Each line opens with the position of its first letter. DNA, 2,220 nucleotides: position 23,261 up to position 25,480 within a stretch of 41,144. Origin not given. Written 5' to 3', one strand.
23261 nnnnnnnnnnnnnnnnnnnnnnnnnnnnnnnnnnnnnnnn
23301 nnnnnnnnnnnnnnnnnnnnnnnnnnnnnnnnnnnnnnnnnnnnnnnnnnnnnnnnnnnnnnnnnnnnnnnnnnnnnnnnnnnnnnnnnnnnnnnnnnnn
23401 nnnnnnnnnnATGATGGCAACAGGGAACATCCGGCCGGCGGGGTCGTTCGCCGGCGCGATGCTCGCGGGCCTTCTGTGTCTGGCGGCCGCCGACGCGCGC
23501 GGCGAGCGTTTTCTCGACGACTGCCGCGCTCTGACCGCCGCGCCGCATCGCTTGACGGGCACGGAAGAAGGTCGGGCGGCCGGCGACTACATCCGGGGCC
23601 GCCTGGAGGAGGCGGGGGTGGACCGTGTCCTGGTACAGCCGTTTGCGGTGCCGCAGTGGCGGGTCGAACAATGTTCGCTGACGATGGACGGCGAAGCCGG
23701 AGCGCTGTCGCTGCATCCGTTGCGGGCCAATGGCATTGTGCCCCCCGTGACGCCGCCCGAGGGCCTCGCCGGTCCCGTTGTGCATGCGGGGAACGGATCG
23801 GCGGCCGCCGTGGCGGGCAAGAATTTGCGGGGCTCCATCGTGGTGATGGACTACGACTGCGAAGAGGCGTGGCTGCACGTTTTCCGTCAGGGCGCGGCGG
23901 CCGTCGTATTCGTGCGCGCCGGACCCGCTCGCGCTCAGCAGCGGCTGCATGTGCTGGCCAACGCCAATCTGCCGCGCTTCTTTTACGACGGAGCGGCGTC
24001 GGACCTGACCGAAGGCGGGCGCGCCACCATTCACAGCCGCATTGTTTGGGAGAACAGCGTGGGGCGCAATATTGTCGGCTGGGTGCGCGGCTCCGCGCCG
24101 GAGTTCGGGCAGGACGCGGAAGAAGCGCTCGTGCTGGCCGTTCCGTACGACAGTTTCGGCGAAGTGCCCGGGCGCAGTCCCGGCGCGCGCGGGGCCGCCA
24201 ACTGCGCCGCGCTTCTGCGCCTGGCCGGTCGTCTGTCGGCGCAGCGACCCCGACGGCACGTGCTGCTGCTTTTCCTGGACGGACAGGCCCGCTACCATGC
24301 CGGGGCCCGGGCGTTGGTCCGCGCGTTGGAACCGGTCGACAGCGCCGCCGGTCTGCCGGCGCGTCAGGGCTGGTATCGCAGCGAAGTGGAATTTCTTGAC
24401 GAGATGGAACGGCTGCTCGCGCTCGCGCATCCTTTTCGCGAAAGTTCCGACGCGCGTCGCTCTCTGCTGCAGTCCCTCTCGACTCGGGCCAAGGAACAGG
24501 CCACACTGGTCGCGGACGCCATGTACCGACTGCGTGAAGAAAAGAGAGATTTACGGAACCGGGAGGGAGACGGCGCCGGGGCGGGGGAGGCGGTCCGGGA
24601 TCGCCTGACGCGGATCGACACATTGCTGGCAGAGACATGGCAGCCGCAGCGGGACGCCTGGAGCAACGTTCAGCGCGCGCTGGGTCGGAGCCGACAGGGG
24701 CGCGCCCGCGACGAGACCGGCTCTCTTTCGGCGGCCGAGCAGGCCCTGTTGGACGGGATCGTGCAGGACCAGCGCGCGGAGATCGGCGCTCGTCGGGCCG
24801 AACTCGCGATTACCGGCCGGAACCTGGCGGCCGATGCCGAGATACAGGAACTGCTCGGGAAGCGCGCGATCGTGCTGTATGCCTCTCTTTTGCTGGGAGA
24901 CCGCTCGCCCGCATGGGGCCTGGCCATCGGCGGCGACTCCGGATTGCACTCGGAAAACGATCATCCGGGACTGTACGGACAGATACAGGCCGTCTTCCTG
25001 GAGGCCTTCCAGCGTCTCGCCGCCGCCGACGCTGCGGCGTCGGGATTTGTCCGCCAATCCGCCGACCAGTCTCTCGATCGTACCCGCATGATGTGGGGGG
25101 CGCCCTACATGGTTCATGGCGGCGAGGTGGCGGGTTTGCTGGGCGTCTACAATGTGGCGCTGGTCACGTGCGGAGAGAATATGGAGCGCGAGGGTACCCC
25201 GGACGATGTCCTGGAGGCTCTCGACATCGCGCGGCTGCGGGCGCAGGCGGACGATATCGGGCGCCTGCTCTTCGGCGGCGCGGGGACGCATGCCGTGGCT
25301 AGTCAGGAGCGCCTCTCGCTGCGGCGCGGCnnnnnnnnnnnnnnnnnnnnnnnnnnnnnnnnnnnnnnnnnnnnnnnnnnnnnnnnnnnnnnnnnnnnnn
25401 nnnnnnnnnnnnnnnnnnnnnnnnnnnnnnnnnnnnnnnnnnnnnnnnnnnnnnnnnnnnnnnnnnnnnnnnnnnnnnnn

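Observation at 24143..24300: The M28-like domain has lost its metal ligands and is probably a pseudo-peptidase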

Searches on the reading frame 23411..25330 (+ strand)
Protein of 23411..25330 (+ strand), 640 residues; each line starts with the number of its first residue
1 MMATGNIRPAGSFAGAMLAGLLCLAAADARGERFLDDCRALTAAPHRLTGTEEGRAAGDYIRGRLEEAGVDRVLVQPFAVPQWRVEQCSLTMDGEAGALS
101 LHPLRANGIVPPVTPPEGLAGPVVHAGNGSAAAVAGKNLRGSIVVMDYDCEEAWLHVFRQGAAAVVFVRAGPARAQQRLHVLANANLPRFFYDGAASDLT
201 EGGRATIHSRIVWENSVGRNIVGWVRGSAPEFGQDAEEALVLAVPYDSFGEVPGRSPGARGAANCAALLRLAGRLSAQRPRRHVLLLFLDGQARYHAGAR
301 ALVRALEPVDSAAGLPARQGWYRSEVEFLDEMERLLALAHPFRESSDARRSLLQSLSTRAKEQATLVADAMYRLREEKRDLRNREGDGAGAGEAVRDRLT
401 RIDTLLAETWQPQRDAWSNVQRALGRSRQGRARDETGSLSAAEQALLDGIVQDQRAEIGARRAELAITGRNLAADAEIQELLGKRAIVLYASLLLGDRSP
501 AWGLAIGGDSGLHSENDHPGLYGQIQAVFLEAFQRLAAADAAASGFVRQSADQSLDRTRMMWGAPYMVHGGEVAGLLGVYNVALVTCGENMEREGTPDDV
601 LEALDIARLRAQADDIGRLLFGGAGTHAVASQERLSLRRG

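Call 51: search_protein_representatives(protein=window:23411-25330:+)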
Query: 640 residues. Proteins with E-value up to 0.001 (for the whole library): 1363; up to 1e-10: 895; up to 1e-30: 153. The best 150 are listed.
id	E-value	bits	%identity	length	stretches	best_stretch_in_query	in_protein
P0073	2.8e-164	564.6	45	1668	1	22-622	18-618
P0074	1.4e-158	545.8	46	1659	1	6-623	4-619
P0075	2.0e-151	522.1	45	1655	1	17-630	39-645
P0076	3.9e-132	458.5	44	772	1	15-627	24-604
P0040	1.1e-131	457.0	46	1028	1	30-638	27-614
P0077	3.3e-131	455.4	42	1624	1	31-621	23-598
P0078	2.3e-130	452.6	43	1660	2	11-381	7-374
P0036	8.7e-129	447.4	43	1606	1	20-639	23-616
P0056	8.3e-128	444.1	47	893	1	76-639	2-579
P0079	1.1e-127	443.8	41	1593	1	17-639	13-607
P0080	3.1e-125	435.7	43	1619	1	25-621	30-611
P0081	1.8e-124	433.1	40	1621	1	19-639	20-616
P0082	3.0e-122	425.8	45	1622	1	12-632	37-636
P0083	9.1e-120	417.6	44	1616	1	8-619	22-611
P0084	5.1e-115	401.9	41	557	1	11-569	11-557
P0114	7.1e-66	239.6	34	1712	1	31-621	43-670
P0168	1.7e-47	178.9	35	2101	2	73-335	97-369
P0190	1.4e-40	156.0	32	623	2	16-305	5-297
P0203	2.7e-35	138.6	33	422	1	25-306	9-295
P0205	1.8e-34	135.8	32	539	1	18-385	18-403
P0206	3.6e-34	134.9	37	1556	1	24-298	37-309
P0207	4.5e-34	134.5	36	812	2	24-299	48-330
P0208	4.8e-34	134.4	36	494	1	44-300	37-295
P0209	1.0e-33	133.4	35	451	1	31-302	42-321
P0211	5.9e-33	130.9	32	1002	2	47-368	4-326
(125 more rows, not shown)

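Call 58: search_protein_families(library=pfam, proteins=[P0190, P0203, P0205, P0206, P0207, P0208, P0209, P0211, P0114, P0168], max_evalue=0.01)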
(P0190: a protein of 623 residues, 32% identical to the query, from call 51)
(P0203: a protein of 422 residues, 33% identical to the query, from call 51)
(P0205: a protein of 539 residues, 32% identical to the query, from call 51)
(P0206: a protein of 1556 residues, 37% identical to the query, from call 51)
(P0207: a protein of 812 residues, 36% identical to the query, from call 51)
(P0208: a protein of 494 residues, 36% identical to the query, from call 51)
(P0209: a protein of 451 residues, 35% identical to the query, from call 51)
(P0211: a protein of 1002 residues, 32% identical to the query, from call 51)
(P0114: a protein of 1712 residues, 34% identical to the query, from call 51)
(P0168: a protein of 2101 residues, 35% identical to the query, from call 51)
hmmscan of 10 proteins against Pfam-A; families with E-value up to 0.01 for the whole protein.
P0190 (623 aa): 1 family
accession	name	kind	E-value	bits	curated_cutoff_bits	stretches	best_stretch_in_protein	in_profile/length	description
PF04389.22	Peptidase_M28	-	1.2e-08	35.4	21.3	1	219-368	5-138/193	Peptidase family M28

P0203 (422 aa): 2 families
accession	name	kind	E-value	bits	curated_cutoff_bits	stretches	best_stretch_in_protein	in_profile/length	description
PF04389.22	Peptidase_M28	-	3.1e-08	34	21.3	1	212-293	1-78/193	Peptidase family M28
PF02225.27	PA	-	0.00044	20.8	23.9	1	104-183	2-92/95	PA domain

P0205 (539 aa): 2 families
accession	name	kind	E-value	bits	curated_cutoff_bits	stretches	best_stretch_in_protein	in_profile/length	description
PF04389.22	Peptidase_M28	-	4e-08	33.7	21.3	1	233-318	1-79/193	Peptidase family M28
PF02225.27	PA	-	0.004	17.7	23.9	1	121-175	3-63/95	PA domain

P0206 (1556 aa): 2 families
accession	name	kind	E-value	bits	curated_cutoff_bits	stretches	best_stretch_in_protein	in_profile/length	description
PF02687.27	FtsX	-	6.7e-14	52.4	25.5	1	1275-1391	3-119/120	FtsX-like permease C-terminal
PF04389.22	Peptidase_M28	-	9.8e-08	32.4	21.3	1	235-348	1-109/193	Peptidase family M28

P0207 (812 aa): 1 family
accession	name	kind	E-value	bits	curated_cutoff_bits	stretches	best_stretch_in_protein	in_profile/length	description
PF04389.22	Peptidase_M28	-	8.6e-09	35.8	21.3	1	268-355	12-96/193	Peptidase family M28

P0208 (494 aa): 1 family
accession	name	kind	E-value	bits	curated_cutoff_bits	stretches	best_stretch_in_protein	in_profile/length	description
PF04389.22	Peptidase_M28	-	7.7e-12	45.8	21.3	1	218-286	1-65/193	Peptidase family M28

P0209 (451 aa): 1 family
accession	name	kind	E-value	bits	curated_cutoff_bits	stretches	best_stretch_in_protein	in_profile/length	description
PF04389.22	Peptidase_M28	-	8.2e-08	32.6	21.3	1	252-400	10-137/193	Peptidase family M28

P0211 (1002 aa): 2 families
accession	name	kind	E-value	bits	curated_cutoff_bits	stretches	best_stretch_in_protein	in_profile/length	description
PF04389.22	Peptidase_M28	-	4e-08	33.6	21.3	1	187-270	6-81/193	Peptidase family M28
PF02225.27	PA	-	0.0035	17.9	23.9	1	76-155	3-93/95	PA domain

P0114 (1712 aa): 3 families
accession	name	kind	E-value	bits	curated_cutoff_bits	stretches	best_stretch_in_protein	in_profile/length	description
PF02687.27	FtsX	-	5.1e-09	36.7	25.5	1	1422-1532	8-117/120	FtsX-like permease C-terminal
PF04389.22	Peptidase_M28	-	1.1e-06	29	21.3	1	235-319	1-77/193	Peptidase family M28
PF05450.20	Nicastrin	-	0.003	17.6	25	1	256-318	3-70/218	Nicastrin large lobe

P0168 (2101 aa): 3 families
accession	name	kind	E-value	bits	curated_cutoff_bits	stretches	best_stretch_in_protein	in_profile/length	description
PF02687.27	FtsX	-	6.1e-11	42.9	25.5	1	1818-1928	8-117/120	FtsX-like permease C-terminal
PF04389.22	Peptidase_M28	-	1.4e-07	31.9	21.3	1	265-334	9-78/193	Peptidase family M28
PF10241.14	KxDL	-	0.0063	17.2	27.2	0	429-501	8-80/86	Uncharacterized conserved protein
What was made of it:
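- Tried and rejected: I checked them against Pfam, and they hit PF04389 (32-46 bits), not PF05450 (call 58).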

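Call 59: search_solved_structures(query=P0190, max_evalue=0.1, show_alignments=3)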
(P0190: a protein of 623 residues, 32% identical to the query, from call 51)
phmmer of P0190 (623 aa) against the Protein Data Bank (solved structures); distinct sequences matched with E-value up to 0.1: 2.
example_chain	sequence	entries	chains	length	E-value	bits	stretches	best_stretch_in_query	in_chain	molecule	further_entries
2ek8_A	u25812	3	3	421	4.2e-06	28.9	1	31-295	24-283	Aminopeptidase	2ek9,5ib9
5gne_A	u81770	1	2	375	0.032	16.1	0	230-320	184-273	Leucine aminopeptidase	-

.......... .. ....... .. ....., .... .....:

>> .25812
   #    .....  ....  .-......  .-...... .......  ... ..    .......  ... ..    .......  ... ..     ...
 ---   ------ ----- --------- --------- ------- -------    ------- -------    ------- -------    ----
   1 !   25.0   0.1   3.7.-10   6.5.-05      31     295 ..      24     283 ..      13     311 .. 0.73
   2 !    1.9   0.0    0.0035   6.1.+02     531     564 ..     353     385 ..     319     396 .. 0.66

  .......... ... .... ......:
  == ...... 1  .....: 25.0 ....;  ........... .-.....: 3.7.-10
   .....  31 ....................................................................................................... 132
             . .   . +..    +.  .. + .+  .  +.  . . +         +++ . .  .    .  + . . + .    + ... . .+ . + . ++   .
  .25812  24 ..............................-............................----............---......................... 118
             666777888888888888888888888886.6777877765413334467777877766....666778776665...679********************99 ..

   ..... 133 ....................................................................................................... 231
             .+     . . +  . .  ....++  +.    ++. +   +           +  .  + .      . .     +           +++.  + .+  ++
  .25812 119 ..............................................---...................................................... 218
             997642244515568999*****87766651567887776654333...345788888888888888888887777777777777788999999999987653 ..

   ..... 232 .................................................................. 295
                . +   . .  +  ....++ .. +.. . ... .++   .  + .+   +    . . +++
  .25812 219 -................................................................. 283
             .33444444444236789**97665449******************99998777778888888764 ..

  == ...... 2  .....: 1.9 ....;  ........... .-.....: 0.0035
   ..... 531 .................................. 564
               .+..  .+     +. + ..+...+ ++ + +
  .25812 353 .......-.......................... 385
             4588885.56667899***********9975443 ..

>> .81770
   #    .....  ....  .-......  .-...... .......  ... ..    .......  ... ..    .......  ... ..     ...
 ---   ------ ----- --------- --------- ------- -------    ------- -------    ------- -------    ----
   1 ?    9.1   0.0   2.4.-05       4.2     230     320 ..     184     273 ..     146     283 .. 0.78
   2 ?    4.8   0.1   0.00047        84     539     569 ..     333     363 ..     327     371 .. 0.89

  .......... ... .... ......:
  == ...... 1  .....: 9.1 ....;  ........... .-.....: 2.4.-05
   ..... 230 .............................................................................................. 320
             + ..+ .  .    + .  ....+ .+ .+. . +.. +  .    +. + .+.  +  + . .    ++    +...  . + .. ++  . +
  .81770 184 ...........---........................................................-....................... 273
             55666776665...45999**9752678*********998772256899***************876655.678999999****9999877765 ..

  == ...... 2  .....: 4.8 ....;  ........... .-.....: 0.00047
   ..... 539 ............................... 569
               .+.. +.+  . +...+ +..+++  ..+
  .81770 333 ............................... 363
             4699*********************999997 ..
